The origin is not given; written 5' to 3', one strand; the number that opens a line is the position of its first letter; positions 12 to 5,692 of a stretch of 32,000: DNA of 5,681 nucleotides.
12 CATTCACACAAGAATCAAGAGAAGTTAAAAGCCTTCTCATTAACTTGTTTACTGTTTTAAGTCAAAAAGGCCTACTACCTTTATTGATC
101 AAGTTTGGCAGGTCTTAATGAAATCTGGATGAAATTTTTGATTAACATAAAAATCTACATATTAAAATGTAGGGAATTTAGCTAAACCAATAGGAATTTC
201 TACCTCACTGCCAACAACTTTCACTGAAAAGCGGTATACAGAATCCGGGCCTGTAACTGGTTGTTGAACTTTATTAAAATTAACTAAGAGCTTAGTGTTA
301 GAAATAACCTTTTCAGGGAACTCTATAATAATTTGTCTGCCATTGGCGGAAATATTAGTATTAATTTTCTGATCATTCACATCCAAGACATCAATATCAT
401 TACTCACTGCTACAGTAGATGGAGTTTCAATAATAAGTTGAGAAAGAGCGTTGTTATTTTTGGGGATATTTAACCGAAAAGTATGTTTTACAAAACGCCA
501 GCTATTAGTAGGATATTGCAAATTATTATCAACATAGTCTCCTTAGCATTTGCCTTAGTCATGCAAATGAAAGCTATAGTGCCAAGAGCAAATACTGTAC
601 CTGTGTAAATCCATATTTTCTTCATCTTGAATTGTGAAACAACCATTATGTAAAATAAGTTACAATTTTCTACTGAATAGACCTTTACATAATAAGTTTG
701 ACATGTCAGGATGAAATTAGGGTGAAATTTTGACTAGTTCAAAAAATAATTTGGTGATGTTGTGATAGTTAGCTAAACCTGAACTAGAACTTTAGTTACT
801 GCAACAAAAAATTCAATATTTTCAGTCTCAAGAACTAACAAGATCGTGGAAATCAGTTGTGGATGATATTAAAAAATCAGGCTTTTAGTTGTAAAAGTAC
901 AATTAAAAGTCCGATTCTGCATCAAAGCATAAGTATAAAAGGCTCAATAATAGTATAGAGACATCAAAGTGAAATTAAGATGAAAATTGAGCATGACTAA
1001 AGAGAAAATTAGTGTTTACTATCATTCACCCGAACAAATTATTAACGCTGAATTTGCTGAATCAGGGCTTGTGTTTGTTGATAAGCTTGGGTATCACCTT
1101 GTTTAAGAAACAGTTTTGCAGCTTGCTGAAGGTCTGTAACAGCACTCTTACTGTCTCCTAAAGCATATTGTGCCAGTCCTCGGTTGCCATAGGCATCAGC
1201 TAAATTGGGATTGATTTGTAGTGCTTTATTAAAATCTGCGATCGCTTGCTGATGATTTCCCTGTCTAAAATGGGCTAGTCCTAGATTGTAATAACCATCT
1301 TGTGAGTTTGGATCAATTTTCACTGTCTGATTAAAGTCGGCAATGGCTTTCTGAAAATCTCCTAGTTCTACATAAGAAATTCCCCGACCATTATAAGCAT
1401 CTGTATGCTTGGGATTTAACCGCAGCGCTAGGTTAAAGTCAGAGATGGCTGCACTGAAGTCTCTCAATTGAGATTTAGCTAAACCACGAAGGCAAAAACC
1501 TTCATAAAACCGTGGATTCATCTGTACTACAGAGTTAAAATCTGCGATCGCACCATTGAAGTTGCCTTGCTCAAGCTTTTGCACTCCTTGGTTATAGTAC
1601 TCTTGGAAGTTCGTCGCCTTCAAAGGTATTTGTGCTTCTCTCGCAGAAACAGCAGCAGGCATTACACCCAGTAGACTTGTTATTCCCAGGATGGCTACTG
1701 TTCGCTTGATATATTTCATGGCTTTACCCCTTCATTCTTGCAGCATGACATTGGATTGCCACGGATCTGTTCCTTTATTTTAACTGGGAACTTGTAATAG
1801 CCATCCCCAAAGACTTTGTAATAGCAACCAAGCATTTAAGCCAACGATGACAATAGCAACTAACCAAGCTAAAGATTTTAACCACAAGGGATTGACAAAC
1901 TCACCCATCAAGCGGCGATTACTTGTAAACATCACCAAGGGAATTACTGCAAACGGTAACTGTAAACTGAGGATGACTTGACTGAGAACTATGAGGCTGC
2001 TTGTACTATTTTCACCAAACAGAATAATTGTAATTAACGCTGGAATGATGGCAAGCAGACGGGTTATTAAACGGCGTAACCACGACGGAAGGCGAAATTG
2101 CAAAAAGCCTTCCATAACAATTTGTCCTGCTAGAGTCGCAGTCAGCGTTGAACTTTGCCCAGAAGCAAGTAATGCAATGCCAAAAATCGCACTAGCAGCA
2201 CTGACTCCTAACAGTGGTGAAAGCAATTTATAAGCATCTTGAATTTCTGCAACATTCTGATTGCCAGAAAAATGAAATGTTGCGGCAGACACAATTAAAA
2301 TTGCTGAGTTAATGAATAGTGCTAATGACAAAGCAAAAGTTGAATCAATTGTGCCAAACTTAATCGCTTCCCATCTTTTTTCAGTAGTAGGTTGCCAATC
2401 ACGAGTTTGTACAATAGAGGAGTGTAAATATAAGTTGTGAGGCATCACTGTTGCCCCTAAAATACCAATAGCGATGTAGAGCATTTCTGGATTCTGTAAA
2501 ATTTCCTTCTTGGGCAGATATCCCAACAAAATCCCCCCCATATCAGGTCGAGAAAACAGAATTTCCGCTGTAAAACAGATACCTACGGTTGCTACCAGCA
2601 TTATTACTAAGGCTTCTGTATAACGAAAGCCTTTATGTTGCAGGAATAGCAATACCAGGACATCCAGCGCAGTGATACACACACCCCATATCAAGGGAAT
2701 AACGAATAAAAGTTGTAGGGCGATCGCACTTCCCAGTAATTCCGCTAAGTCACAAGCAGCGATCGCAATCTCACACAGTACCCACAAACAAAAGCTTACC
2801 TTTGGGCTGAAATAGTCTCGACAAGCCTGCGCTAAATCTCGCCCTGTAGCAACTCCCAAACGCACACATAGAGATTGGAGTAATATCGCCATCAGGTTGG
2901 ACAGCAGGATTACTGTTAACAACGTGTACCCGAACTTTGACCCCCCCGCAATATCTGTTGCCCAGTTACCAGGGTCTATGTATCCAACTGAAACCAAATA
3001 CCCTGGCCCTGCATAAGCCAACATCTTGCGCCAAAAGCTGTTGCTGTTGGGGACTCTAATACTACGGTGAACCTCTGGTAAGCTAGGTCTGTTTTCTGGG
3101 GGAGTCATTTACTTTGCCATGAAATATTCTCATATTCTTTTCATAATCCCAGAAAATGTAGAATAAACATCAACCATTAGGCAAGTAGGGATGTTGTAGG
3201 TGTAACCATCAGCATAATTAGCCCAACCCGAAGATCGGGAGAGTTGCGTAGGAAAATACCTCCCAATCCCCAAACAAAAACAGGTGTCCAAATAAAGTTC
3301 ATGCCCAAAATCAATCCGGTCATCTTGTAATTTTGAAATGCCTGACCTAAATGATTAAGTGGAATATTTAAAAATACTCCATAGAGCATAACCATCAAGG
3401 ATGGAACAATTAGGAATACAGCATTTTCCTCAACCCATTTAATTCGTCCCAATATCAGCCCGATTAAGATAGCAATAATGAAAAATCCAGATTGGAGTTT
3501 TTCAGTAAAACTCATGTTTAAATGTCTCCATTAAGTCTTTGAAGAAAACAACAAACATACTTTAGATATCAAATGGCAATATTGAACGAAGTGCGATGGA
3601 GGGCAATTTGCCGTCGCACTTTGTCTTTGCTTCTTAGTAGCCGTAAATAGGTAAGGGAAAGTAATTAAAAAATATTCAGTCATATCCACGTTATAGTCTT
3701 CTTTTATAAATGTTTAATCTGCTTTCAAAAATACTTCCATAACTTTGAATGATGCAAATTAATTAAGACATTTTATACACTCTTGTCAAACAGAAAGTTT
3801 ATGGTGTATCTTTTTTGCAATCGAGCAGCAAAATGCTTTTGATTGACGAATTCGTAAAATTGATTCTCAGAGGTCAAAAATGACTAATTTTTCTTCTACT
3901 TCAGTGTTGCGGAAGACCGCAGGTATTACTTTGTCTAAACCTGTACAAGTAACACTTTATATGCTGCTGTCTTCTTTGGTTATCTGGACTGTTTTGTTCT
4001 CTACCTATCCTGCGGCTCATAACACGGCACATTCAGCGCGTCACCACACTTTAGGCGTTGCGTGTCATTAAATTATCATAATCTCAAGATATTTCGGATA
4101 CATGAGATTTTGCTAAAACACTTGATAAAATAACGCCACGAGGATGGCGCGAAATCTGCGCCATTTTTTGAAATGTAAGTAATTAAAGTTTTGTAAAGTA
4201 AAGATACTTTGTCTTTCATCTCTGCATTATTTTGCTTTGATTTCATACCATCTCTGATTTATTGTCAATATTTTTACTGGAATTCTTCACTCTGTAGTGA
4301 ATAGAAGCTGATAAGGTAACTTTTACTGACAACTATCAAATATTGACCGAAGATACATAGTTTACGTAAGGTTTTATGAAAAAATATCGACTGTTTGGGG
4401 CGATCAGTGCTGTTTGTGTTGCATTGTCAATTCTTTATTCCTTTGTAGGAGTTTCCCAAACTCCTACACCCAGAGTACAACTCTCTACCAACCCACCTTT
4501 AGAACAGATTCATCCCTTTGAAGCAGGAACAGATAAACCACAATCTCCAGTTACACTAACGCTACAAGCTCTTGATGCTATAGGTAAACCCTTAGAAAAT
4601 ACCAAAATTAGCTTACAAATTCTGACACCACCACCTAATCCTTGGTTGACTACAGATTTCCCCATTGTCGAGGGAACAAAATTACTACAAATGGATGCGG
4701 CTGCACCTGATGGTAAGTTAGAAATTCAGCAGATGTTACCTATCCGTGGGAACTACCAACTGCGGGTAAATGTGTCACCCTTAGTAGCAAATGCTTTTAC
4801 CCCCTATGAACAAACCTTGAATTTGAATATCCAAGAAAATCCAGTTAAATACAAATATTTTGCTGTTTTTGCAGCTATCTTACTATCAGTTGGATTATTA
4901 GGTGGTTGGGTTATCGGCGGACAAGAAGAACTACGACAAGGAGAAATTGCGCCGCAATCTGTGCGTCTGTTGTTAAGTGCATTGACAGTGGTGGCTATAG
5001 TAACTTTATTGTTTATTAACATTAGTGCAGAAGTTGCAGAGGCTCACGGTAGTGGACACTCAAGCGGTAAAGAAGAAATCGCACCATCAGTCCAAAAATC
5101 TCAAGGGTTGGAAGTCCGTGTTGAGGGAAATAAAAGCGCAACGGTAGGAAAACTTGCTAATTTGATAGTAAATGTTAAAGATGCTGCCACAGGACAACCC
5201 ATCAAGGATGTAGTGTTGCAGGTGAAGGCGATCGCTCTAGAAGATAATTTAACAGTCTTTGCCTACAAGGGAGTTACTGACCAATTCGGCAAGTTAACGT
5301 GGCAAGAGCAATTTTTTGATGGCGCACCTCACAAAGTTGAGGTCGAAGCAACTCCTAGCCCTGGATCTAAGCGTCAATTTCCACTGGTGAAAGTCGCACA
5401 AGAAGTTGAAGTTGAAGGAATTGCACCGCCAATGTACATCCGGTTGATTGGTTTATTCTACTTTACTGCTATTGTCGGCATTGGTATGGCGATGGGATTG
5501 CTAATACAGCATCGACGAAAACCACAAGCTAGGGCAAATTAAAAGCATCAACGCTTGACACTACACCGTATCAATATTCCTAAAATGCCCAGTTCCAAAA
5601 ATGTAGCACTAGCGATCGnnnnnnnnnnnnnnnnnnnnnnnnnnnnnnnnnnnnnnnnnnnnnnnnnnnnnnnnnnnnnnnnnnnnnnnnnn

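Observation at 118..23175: Seven same-orientation copies of an 11-bp-phased direct repeat (RTGAAAT-N4-RTGAAAW) sit upstream of most minus-strand operons: candidate OmpR-family regulon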

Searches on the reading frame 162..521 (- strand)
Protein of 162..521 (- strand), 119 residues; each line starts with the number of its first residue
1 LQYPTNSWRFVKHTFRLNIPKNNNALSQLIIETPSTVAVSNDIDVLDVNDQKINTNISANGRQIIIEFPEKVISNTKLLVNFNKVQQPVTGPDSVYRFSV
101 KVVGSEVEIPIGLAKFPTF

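Call 6: search_protein_families(library=pfam, proteins=[window:162-521:-])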
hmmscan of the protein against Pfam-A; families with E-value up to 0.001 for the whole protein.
window:162-521:- (119 aa): 1 family
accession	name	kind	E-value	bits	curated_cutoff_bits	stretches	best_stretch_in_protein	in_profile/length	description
PF10989.13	DUF2808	-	2.2e-06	28.2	25.3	1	6-106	20-131/146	Protein of unknown function (DUF2808)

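Call 52: find_encoding_contigs(protein=window:162-521:-, flank=10000, max_places=3)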
Protein window:162-521:- (119 aa): 24 contigs read that carry it; 3 places shown.
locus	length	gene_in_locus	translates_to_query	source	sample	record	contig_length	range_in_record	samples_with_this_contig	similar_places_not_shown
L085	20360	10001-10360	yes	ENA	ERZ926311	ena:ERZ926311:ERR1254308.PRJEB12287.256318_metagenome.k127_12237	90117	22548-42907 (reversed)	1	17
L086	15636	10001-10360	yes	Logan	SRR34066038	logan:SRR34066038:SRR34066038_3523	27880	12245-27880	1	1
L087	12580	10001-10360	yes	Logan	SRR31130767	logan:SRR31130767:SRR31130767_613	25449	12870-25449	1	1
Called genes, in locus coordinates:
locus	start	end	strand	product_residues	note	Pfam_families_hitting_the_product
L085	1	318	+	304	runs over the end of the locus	PF01545:Cation_efflux, PF16916:ZT_dimer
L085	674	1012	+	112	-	PF03040:CemA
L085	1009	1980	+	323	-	PF00140:Sigma70_r1_2, PF08281:Sigma70_r4_2 (faint), PF04542:Sigma70_r2, PF04539:Sigma70_r3, PF04545:Sigma70_r4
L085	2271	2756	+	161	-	PF10989:DUF2808 (weak)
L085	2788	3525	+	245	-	PF00072:Response_reg, PF00486:Trans_reg_C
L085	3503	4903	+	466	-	PF00512:HisKA, PF02518:HATPase_c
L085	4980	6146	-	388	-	-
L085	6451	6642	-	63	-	PF09489:CbtB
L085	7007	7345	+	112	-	PF01758:SBF (weak)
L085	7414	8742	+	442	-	PF01566:Nramp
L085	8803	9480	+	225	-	-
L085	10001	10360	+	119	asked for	PF10989:DUF2808 (weak)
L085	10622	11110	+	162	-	PF10989:DUF2808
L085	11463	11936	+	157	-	PF10989:DUF2808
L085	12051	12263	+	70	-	-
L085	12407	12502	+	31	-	-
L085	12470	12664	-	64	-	-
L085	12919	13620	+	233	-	PF13628:DUF4142 (weak), PF03713:DUF305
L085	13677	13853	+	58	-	PF04945:YHS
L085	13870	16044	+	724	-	PF04945:YHS, PF00122:E1-E2_ATPase, PF00702:Hydrolase, PF08282:Hydrolase_3 (faint), PF12710:HAD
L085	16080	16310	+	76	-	PF11666:DUF2933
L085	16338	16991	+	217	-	PF04140:ICMT, PF04191:PEMT (weak)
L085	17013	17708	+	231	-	PF09335:VTT_dom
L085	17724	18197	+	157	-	PF00582:Usp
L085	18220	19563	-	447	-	PF07260:ANKH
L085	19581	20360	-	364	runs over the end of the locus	PF00291:PALP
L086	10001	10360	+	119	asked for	PF10989:DUF2808 (weak)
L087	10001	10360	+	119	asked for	PF10989:DUF2808 (weak)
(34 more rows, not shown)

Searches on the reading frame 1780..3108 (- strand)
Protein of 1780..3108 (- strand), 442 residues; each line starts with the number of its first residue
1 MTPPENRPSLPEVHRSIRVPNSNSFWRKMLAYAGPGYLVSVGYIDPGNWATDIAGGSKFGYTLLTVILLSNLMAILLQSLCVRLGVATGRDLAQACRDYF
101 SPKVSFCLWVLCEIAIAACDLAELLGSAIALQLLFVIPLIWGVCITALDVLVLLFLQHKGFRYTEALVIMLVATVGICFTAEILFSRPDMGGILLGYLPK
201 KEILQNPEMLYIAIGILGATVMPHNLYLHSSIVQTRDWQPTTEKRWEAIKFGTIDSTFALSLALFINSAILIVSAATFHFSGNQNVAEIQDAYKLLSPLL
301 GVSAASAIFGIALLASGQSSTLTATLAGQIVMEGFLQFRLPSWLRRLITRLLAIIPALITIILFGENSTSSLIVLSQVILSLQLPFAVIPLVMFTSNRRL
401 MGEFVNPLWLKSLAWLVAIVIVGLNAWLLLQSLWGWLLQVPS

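Call 6: search_protein_families(library=pfam, proteins=[window:1780-3108:-])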
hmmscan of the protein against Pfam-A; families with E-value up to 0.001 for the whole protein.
window:1780-3108:- (442 aa): 1 family
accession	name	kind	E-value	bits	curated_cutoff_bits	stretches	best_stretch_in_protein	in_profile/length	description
PF01566.24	Nramp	-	5.7e-142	473.4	29.8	1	49-406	1-355/357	Natural resistance-associated macrophage protein-like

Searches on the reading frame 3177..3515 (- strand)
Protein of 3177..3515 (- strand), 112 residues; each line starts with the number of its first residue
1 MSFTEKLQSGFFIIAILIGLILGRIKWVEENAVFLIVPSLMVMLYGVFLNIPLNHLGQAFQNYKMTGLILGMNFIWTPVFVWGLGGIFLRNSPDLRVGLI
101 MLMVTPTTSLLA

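Call 6: search_protein_families(library=pfam, proteins=[window:3177-3515:-])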
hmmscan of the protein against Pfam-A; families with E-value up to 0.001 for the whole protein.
window:3177-3515:- (112 aa): 2 families
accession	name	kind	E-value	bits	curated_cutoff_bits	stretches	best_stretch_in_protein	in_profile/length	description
PF01758.21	SBF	-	1.1e-06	28.9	24.3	1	38-109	2-76/191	Sodium Bile acid symporter family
PF13593.11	SBF_like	-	0.00026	20.9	25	1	41-108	40-106/313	SBF-like CPA transporter family (DUF4137)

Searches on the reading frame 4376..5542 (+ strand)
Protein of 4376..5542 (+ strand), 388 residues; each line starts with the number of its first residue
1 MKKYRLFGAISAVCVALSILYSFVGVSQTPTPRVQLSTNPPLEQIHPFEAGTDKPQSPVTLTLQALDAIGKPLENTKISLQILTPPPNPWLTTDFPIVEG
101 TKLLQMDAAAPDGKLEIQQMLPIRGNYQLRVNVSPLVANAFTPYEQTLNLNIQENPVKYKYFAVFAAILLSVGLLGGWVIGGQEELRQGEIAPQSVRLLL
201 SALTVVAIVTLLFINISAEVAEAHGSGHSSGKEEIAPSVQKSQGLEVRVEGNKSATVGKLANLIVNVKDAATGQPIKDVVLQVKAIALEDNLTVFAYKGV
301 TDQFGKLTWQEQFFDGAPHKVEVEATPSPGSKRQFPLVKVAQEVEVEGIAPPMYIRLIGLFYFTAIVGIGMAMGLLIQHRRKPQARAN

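Call 6: search_protein_families(library=pfam, proteins=[window:4376-5542:+])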
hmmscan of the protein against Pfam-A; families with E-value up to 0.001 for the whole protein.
window:4376-5542:+ (388 aa): 0 families

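Call 31: search_protein_families(library=pfam, proteins=[window:4376-5542:+], max_evalue=0.01)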
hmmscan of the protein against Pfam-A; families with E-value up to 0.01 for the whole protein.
window:4376-5542:+ (388 aa): 0 families
